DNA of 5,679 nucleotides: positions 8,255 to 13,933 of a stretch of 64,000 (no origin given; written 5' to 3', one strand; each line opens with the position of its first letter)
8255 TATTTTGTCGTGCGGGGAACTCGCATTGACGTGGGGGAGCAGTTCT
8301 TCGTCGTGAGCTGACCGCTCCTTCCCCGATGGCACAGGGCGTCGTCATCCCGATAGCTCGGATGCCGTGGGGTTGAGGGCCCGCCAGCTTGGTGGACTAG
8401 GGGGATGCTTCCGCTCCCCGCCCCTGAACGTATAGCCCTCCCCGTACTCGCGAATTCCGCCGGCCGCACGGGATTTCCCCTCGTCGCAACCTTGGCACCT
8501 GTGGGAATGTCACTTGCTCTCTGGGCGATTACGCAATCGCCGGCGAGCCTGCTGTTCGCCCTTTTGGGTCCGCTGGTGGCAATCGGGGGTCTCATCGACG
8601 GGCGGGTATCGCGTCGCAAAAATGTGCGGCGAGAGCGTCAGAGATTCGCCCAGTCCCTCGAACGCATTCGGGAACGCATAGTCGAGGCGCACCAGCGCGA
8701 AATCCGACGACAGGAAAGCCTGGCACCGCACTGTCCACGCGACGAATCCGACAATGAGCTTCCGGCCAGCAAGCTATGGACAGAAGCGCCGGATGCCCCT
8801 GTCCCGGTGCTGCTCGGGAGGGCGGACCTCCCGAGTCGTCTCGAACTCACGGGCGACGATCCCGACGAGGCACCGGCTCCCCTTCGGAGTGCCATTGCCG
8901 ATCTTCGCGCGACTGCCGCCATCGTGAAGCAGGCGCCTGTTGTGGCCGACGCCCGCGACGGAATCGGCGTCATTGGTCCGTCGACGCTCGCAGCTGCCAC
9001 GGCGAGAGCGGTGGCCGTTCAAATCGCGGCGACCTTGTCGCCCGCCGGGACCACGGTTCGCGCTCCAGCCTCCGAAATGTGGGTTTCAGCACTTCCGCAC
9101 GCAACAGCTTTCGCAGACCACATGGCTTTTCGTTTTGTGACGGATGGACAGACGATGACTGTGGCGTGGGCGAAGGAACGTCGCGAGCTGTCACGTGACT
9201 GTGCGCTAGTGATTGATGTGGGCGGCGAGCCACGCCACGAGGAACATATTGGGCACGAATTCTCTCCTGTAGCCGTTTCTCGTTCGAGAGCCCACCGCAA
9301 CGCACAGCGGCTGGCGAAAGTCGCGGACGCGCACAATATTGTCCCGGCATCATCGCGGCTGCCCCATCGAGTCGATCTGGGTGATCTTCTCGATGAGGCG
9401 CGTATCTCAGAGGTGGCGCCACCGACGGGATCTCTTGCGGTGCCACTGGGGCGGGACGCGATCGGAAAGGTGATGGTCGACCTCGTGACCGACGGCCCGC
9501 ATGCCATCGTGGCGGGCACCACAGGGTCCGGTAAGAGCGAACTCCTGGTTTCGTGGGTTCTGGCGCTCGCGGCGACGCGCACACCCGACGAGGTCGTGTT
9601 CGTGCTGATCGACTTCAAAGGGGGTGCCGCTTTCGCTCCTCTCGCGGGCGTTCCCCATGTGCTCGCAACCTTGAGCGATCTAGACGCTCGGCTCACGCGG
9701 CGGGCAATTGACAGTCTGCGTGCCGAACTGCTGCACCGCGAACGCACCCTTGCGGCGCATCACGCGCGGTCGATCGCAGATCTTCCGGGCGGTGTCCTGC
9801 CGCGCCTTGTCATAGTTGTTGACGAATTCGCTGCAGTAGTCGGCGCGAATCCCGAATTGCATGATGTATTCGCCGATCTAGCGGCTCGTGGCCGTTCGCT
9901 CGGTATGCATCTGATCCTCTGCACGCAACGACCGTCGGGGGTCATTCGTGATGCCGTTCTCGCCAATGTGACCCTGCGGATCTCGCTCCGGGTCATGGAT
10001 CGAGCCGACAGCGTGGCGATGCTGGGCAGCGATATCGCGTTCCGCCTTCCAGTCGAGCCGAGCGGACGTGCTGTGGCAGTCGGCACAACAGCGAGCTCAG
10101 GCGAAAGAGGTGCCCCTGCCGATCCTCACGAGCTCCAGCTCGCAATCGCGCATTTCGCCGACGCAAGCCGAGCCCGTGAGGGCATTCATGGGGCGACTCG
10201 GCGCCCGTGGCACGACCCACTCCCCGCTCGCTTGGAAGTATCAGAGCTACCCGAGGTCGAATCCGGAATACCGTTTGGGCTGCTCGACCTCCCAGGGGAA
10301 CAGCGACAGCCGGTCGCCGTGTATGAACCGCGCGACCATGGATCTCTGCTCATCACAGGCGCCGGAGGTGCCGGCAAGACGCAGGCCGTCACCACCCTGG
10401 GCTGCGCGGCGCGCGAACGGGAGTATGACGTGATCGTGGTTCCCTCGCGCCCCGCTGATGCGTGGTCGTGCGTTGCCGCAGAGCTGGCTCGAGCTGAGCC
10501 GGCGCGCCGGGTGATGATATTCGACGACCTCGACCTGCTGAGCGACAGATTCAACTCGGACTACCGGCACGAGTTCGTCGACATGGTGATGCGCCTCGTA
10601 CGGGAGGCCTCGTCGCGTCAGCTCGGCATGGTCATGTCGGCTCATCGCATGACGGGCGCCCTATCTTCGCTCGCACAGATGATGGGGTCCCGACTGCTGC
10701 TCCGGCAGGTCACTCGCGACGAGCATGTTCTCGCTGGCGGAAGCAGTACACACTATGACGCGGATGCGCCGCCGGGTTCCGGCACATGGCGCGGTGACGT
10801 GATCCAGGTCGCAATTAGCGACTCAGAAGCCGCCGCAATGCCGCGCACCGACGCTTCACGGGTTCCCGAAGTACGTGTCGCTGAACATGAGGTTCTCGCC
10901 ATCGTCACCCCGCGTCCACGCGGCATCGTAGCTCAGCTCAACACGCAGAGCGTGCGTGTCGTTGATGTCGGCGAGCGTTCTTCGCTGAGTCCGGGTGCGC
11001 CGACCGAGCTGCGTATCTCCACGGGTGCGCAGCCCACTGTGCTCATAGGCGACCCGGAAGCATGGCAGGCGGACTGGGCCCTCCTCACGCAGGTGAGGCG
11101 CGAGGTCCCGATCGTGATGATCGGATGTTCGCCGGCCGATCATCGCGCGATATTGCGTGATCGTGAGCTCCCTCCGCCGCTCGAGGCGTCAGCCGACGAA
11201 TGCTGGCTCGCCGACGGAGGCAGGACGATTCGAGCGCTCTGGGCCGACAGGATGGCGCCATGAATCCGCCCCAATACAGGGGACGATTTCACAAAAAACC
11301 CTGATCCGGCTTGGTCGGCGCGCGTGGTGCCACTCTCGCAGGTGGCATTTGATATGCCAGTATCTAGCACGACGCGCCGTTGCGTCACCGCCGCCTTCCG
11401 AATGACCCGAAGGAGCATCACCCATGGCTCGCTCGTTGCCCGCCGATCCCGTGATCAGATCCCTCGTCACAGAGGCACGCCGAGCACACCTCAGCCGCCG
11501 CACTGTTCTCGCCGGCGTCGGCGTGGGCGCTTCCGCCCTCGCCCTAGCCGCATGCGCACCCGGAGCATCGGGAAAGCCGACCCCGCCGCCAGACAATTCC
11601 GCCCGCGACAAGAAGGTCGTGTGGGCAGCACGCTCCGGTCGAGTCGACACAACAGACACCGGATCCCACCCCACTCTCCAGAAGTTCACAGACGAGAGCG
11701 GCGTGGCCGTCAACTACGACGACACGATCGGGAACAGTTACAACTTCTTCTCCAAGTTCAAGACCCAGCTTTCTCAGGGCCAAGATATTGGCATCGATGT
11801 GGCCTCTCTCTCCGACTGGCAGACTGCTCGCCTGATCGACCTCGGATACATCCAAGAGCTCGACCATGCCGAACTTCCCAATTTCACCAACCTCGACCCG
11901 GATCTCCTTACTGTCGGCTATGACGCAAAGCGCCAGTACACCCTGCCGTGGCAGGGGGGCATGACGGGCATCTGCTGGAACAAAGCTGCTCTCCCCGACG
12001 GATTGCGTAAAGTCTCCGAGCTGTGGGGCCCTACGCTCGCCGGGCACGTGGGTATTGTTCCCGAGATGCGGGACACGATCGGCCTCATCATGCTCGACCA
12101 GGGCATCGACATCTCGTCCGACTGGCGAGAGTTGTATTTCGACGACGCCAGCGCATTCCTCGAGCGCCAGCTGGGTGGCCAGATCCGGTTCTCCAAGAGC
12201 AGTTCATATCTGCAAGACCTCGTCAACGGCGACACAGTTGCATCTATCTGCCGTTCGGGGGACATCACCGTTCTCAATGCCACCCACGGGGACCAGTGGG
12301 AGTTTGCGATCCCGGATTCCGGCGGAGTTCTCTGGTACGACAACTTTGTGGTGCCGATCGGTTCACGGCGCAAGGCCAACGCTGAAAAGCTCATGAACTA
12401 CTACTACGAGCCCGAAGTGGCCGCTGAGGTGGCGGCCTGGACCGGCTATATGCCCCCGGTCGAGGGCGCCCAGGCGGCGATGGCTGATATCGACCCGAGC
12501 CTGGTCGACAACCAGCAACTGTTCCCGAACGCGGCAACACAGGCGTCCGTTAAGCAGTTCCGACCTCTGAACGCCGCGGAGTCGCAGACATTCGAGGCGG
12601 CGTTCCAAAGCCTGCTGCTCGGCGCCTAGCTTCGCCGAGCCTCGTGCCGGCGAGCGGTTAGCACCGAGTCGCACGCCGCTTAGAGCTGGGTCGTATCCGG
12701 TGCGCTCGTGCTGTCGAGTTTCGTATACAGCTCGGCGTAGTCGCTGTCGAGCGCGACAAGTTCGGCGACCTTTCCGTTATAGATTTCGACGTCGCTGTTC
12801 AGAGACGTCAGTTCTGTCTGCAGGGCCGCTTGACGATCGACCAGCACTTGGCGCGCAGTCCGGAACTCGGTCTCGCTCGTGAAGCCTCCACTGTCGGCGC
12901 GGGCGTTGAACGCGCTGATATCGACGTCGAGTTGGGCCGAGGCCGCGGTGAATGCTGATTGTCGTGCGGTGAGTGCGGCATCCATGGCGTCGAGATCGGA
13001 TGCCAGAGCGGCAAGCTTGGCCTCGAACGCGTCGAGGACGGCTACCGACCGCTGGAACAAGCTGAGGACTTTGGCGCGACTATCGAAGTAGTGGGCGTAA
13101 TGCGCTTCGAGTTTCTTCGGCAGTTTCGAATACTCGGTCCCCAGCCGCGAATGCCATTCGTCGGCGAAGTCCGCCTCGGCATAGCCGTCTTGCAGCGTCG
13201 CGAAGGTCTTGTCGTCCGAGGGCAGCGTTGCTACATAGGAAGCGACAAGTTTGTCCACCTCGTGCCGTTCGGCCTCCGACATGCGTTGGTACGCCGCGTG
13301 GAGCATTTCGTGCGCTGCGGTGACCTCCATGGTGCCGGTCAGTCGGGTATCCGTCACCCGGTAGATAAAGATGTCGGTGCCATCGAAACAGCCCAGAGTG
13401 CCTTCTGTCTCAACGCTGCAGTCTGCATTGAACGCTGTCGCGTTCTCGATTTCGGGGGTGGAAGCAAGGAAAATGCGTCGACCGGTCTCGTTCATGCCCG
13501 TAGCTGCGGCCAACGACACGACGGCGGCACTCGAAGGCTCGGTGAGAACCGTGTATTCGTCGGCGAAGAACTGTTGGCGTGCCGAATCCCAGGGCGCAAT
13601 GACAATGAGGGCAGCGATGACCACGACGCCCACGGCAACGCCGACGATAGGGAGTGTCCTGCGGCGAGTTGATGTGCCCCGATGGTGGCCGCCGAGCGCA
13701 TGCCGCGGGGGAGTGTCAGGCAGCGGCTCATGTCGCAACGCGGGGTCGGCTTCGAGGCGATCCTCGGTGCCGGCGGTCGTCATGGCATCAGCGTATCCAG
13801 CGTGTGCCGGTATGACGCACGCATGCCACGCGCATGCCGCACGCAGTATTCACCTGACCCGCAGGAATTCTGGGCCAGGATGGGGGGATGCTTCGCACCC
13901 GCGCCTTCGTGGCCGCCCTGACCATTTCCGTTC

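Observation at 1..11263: Coupled cluster: giant Ig/FN3 surface protein, MoxR, DUF58, TgpA-like, Zn-ribbon/FHA and an FtsK/EccC-like ATPase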

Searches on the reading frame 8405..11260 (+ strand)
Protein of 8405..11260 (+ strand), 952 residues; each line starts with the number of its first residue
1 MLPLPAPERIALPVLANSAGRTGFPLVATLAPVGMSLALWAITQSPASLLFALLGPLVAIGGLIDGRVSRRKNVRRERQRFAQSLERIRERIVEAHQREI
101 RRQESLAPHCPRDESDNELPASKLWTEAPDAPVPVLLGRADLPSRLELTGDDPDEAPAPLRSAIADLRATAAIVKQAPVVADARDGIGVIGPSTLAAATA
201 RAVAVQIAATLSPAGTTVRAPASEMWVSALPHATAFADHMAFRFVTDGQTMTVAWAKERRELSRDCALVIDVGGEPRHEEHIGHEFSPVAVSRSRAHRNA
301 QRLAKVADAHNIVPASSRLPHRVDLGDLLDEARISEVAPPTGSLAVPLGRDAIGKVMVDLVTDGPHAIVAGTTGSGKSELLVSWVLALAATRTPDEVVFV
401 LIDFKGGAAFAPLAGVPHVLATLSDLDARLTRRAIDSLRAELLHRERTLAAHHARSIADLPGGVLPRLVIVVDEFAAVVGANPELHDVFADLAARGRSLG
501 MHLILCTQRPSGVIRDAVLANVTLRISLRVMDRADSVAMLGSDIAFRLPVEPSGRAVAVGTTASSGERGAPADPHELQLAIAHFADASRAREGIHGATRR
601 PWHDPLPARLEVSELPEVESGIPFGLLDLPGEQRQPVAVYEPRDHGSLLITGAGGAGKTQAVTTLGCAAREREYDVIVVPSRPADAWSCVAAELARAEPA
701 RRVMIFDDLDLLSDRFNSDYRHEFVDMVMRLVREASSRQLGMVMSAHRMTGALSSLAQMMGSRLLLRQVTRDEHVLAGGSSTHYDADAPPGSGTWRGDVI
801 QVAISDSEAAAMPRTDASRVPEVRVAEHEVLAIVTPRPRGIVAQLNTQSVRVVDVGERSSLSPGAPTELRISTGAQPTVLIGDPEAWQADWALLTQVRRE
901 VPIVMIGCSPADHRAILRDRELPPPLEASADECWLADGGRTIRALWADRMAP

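Call 3: search_protein_families(library=pfam, proteins=[window:8405-11260:+], max_evalue=0.01)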
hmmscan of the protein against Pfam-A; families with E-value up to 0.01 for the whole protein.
window:8405-11260:+ (952 aa): 13 families
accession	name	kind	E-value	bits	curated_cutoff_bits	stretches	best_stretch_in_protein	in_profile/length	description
PF01580.24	FtsK_SpoIIIE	-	2.6e-34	119.1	24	1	340-548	14-201/221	FtsK/SpoIIIE family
PF13401.12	AAA_22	-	1.7e-06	28.8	27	0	366-507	7-122/130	AAA domain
PF20720.3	nSTAND3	-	2.1e-06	28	27.2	1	643-709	15-74/155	Novel STAND NTPase 3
PF25199.1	nSTAND_NTPase5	-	2.4e-06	27.9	34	0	646-716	42-112/145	Novel STAND NTPase 5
PF13191.12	AAA_16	-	4.9e-05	24.3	32.6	0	364-498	24-161/167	AAA ATPase domain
PF13481.12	AAA_25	-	9.4e-05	22.6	27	0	359-411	28-88/195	AAA domain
PF10412.15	TrwB_AAD_bind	-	0.00016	21.1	20.5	0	644-679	14-49/387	Type IV secretion-system coupling protein DNA-binding domain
PF20703.3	nSTAND1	-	0.0005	20.3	27.1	1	349-482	18-131/379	Novel STAND NTPase 1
PF01656.29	CbiA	-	0.00055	20.3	25.4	0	650-679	4-33/125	CobQ/CobB/MinD/ParA nucleotide binding domain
PF00437.27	T2SSE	-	0.00066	18.9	24.9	0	642-677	139-174/370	Type II/IV secretion system protein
PF13555.12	AAA_29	-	0.0017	18.5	27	0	360-381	19-39/61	P-loop containing region of AAA domain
PF13604.12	AAA_30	-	0.0019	18.4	27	0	633-679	6-52/191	AAA domain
PF13245.12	AAA_19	-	0.0062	17.2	25.1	0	638-673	4-39/134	AAA domain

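Call 4: search_protein_families(library=ncbifam, proteins=[window:8405-11260:+], max_evalue=0.01)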
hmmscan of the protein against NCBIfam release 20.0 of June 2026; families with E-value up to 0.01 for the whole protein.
window:8405-11260:+ (952 aa): 10 families
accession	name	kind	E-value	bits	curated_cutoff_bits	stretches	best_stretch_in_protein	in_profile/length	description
TIGR03928.1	T7_EssCb_Firm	equivalog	7.6e-74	249.1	778.4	3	251-548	341-661/1296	type VII secretion protein EssC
TIGR03924.1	T7SS_EccC_a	equivalog_domain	2.1e-57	195.3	509.15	2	261-552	330-649/673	type VII secretion protein EccCa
TIGR03925.1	T7SS_EccC_b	equivalog_domain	1.6e-41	142.2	346.55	1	319-666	25-382/564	type VII secretion protein EccCb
NF007615.0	PRK10263.1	equivalog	4.9e-17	61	1566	2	323-424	972-1069/1355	DNA translocase FtsK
NF041214.1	plasmid_TraB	equivalog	1.3e-09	37.2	800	1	365-512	249-390/639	plasmid transfer protein TraB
NF041017.1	DNA_import_CedB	equivalog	4.4e-08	32.2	700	1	467-523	473-531/590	DNA import protein CedB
TIGR03743.1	SXT_TraD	subfamily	7.7e-05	21.3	366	0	632-679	162-209/636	conjugative transfer system coupling protein TraD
NF040937.1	HerA_Thermprot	equivalog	0.00027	19.5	800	1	433-540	320-424/487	DNA double-strand break repair helicase HerA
NF042943.1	HerA_antiphage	equivalog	0.00031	19.4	800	1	489-539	462-511/566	anti-phage-associated helicase HerA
TIGR03420.1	DnaA_homol_Hda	equivalog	0.00064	19.3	194.8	0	644-764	37-148/226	DnaA regulatory inactivator Hda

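Call 18: find_related_loci(query=window:8405-11260:+, collection=genome_contigs, flank=10000)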
Query window:8405-11260:+ (952 aa) in genome_contigs; peptide patterns used: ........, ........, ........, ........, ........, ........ (x = any residue, [..] = any of these).
73 stretches matched a pattern; 3 encode a relative of the query (tblastn E <= 1e-3); 3 distinct loci.
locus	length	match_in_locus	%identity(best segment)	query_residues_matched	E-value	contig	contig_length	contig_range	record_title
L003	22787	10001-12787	48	1-945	0e+0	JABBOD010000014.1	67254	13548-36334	MAG: Acidobacteria bacterium isolate G2_35 NODE_151_length_67254_cov_66.159, whole genome shotgun sequence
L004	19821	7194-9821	45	5-947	0e+0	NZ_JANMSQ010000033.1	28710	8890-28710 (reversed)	MAG: Pseudolysinimonas sp. isolate SOY_29_metabat_378_sub SOY_29_k141_5077596, whole genome shotgun sequence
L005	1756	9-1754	51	311-923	1e-152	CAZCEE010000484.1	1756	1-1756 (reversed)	MAG TPA_asm: uncultured Schumannella sp. isolate SRP136066_co1_43 genome assembly, contig: NODE_165531_length_1756_cov_3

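Call 40: find_homologous_proteins(query=window:8405-11260:+, max_evalue=1e-30)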
Query window:8405-11260:+ (952 aa): 6213 proteins with E <= 1e-30 among 8000 candidates; the best 120 are listed.
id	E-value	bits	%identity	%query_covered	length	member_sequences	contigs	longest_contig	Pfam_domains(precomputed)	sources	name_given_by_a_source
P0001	0.0e+0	2073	100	100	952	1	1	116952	PF13401.13,PF01580.25,PF25199.2,PF20720.4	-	-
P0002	1.1e-274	932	51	99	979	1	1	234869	PF13401.13,PF01580.25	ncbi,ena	-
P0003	1.0e-273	929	52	99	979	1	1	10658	PF13401.13,PF01580.25,PF13481.13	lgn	-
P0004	4.5e-271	920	53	99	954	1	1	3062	PF20703.4,PF01580.25,PF25199.2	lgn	-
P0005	2.7e-266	904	51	99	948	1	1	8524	PF13604.13,PF01580.25,PF25199.2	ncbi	-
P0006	8.5e-266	903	52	99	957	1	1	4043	PF13401.13,PF20703.4,PF01580.25,PF25199.2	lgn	-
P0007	1.6e-265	902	50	99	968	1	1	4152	PF13401.13,PF20703.4,PF01580.25,PF25199.2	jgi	jgi:DNA segregation ATPase FtsK/SpoIIIE, S-DNA-T family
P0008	1.9e-265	901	52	99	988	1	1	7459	PF13401.13,PF01580.25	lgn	-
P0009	3.9e-265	900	51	99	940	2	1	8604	PF13401.13,PF01580.25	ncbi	ncbi:MAG: FtsK/SpoIIIE domain-containing protein [Pseudolysinimonas sp.]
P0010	6.9e-265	900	51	99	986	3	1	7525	PF20703.4,PF01580.25,PF25199.2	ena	-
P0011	7.2e-264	896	51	99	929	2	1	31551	PF20703.4,PF01580.25,PF25199.2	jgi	jgi:S-DNA-T family DNA segregation ATPase FtsK/SpoIIIE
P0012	2.4e-262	891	52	99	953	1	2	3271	PF13401.13,PF20703.4,PF01580.25,PF25199.2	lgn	-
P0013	3.6e-262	890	50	99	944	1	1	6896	PF05729.19,PF13401.13,PF01580.25,PF25199.2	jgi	jgi:S-DNA-T family DNA segregation ATPase FtsK/SpoIIIE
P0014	1.1e-260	886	53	96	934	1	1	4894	PF13604.13,PF13401.13,PF01580.25,PF25199.2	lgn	-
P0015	1.7e-260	885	51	99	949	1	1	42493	PF05872.19,PF13401.13,PF20703.4,PF01580.25,PF25199.2,PF13481.13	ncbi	-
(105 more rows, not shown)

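Call 67: predict_structure(alignment_id=A1)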
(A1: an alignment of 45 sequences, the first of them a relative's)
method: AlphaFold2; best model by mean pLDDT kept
length: 952 residues; sequences in the alignment: 45
mean_pLDDT: 87.5   pTM: 0.69
mean pLDDT of the five models: 87.5, 86.8, 85.3, 84.9, 84.5
residues with pLDDT >= 90: 588; 70-90: 265; 50-70: 90; < 50: 9
segments of 3 or more residues with pLDDT < 50: 859-861
pLDDT, mean of each block of 10 residues (from residue 1): 86 82 61 76 78 72 74 85 93 94 84 59 69 93 91 87 93 93 96 96 95 91 93 87 91 96 93 68 79 95 89 80 93 82 91 89 89 91 94 92 80 90 84 88 94 95 92 88 85 89 90 64 87 86 84 89 56 84 92 72 85 94 96 94 97 96 95 95 95 92 97 96 97 95 96 94 96 94 91 96 80 77 93 96 91 78 53 81 95 92 96 94 92 94 86 43
secondary structure, 60 per line:
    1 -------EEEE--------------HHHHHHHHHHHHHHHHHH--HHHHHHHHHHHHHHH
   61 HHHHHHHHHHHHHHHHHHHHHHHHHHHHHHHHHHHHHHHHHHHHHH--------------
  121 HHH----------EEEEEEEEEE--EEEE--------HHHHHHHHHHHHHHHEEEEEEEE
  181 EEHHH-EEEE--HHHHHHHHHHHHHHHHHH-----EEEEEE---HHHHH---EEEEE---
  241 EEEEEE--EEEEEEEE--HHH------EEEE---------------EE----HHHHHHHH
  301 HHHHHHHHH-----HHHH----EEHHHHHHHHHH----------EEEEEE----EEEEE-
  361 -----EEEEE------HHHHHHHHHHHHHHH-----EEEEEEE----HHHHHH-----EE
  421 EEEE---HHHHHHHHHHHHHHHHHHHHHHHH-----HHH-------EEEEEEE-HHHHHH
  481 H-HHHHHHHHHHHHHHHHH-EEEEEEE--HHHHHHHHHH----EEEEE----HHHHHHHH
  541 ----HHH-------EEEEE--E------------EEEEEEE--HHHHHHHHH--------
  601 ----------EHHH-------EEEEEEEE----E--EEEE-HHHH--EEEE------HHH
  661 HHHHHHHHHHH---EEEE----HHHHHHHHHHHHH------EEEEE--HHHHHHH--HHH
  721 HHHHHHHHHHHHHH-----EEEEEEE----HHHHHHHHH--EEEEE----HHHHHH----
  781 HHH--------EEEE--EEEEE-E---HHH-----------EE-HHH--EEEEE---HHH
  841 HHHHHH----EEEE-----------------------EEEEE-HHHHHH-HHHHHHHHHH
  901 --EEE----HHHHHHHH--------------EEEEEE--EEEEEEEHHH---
elements in order (helices of 4 or more, strands of 3 or more residues): E8-11 H26-43 H46-106 E134-143 E146-149 H158-172 E173-182 E187-190 H193-210 E216-221 H225-229 E233-237 E241-246 E249-256 E268-271 H293-309 H315-318 H325-334 E345-350 E355-359 E366-370 H377-391 E397-403 H408-413 E419-424 H428-451 E467-473 H475-481 H483-499 E501-507 H510-519 E524-528 H533-540 E555-559 E575-581 H584-592 E622-629 E637-640 H642-645 E648-651 H658-671 E675-678 H683-695 E702-706 H709-715 H718-734 E740-746 H751-759 E762-766 H771-776 E792-795 E798-802 E830-834 H838-846 E851-854 E878-882 H884-889 H891-900 E903-905 H910-917 E932-937 E940-946

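Call 70: search_protein_families(library=padloc, proteins=[window:8405-11260:+], max_evalue=0.001)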
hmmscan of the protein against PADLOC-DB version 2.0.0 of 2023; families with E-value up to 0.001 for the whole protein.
window:8405-11260:+ (952 aa): 8 families
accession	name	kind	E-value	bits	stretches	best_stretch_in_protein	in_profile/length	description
PDLC04140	mad8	-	4.1e-29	100.1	2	344-540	2-263/314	mads_8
PDLC02806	SspH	-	3.3e-24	82.5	1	362-542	1535-1723/1766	SspH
PDLC02804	SspH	-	5.5e-19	65.2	1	314-539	1289-1517/1561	SspH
PDLC01055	HerA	-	3.5e-08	30.7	1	356-404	147-195/532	Type III coevolved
PDLC04105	HerA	-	1.5e-06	25.1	0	487-536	446-494/576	-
PDLC04100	HerA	-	6.5e-05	19.8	1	490-539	469-517/580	-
PDLC02185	HerA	-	0.00019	18.3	0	490-539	475-523/585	-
PDLC04098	HerA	-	0.00026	17.7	0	486-533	556-602/686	-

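Call 71: fold_search(model_id=the predicted structure, library=pdb)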
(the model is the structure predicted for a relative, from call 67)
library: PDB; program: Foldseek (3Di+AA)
matches with E <= 10: 1682; with E <= 0.001: 284
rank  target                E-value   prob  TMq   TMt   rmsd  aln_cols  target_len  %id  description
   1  4nh0_A                3.6e-31  1.00  0.48  0.53   9.5       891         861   18  Cytoplasmic domain of the Thermomonospora curvata Type VII Secretion ATPase EccC (released 2015-02-11)
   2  4nh0_B                1.0e-29  1.00  0.49  0.54   9.3       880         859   19  Cytoplasmic domain of the Thermomonospora curvata Type VII Secretion ATPase EccC (released 2015-02-11)
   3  4n1a_A                3.9e-25  1.00  0.37  0.59   6.9       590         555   20  Thermomonospora curvata EccC (ATPases 2 and 3) in complex with a signal sequence peptide (released 2015-02-11)
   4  4n1a_C                5.2e-24  1.00  0.37  0.58   6.7       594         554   21  Thermomonospora curvata EccC (ATPases 2 and 3) in complex with a signal sequence peptide (released 2015-02-11)
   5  4n1a_B                2.6e-23  1.00  0.37  0.58   7.0       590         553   21  Thermomonospora curvata EccC (ATPases 2 and 3) in complex with a signal sequence peptide (released 2015-02-11)
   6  4lya                  3.1e-22  1.00  0.38  0.65   6.2       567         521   18  EssC (ATPases 2 and 3) from Geobacillus thermodenitrificans (SeMet) (released 2015-02-04)
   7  5fv0_A                1.9e-19  1.00  0.31  0.52  10.6       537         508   17  The cytoplasmic domain of EssC (released 2016-03-02)
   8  5fv0_B                2.5e-18  1.00  0.29  0.53   9.7       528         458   17  The cytoplasmic domain of EssC (released 2016-03-02)
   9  6t8b_D                2.7e-16  1.00  0.24  0.55   7.1       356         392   26  FtsK motor domain with dsDNA, translocating state (released 2019-11-20)
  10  2ius_A                4.4e-16  1.00  0.24  0.55   4.0       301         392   27  E. coli FtsK motor domain (released 2006-08-29)
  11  2ius_F                8.5e-16  1.00  0.24  0.57   3.9       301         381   26  E. coli FtsK motor domain (released 2006-08-29)
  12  2ius_D                1.4e-15  1.00  0.24  0.55   3.8       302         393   26  E. coli FtsK motor domain (released 2006-08-29)
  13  2ius_E                3.2e-15  1.00  0.24  0.57   3.9       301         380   26  E. coli FtsK motor domain (released 2006-08-29)
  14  6t8o_C                1.3e-14  1.00  0.24  0.56   3.5       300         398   28  Stalled FtsK motor domain bound to dsDNA end (released 2019-11-20)
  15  6t8o_F                1.6e-14  1.00  0.25  0.57   3.4       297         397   28  Stalled FtsK motor domain bound to dsDNA end (released 2019-11-20)
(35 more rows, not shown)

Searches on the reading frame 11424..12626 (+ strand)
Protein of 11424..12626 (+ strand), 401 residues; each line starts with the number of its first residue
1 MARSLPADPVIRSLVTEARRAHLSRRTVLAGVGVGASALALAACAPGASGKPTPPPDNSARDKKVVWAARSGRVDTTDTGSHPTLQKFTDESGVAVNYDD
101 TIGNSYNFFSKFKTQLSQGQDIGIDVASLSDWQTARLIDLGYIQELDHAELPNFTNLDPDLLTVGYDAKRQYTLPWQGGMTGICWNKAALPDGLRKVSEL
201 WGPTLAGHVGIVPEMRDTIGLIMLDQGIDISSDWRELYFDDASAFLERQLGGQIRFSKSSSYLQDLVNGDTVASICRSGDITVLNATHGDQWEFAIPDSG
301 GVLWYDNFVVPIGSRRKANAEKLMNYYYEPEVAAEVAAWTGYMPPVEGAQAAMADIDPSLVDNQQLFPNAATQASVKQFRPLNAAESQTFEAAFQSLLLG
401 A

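Call 3: search_protein_families(library=pfam, proteins=[window:11424-12626:+], max_evalue=0.01)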
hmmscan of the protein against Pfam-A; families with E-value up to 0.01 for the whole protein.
window:11424-12626:+ (401 aa): 3 families
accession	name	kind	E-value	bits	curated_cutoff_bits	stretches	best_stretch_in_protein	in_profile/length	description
PF13416.11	SBP_bac_8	-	1.6e-30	107.3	27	1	86-351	4-267/279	Bacterial extracellular solute-binding protein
PF13343.11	SBP_bac_6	-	5.1e-14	52.8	24.6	1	135-361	22-229/245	Bacterial extracellular solute-binding protein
PF01547.30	SBP_bac_1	-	7.8e-11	42.9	26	1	86-333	15-306/307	Bacterial extracellular solute-binding protein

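Call 4: search_protein_families(library=ncbifam, proteins=[window:11424-12626:+], max_evalue=0.01)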
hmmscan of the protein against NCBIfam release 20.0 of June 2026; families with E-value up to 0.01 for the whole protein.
window:11424-12626:+ (401 aa): 3 families
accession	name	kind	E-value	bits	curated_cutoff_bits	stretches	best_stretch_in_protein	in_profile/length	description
NF007048.0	PRK09501.1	equivalog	8.3e-28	97.3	582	1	84-398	42-345/348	spermidine/putrescine ABC transporter substrate-binding protein PotD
NF007962.0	PRK10682.1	equivalog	1.8e-25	89.7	636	2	226-376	194-345/370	spermidine/putrescine ABC transporter substrate-binding protein PotF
NF041888.1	ABC_SBP_YdcS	equivalog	1.6e-08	33.7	725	1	261-349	239-326/379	putative ABC transporter substrate-binding protein YdcS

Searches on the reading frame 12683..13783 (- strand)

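Call 3: search_protein_families(library=pfam, proteins=[window:12683-13783:-], max_evalue=0.01)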
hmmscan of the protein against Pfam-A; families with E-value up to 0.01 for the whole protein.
window:12683-13783:- (367 aa): 1 family
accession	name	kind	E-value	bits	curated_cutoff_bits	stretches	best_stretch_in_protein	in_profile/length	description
PF14362.11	DUF4407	-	0.0051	16.6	31.3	1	232-358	131-227/297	Domain of unknown function (DUF4407)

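Call 4: search_protein_families(library=ncbifam, proteins=[window:12683-13783:-], max_evalue=0.01)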
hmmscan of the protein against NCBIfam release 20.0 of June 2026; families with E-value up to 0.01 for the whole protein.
window:12683-13783:- (367 aa): 0 families
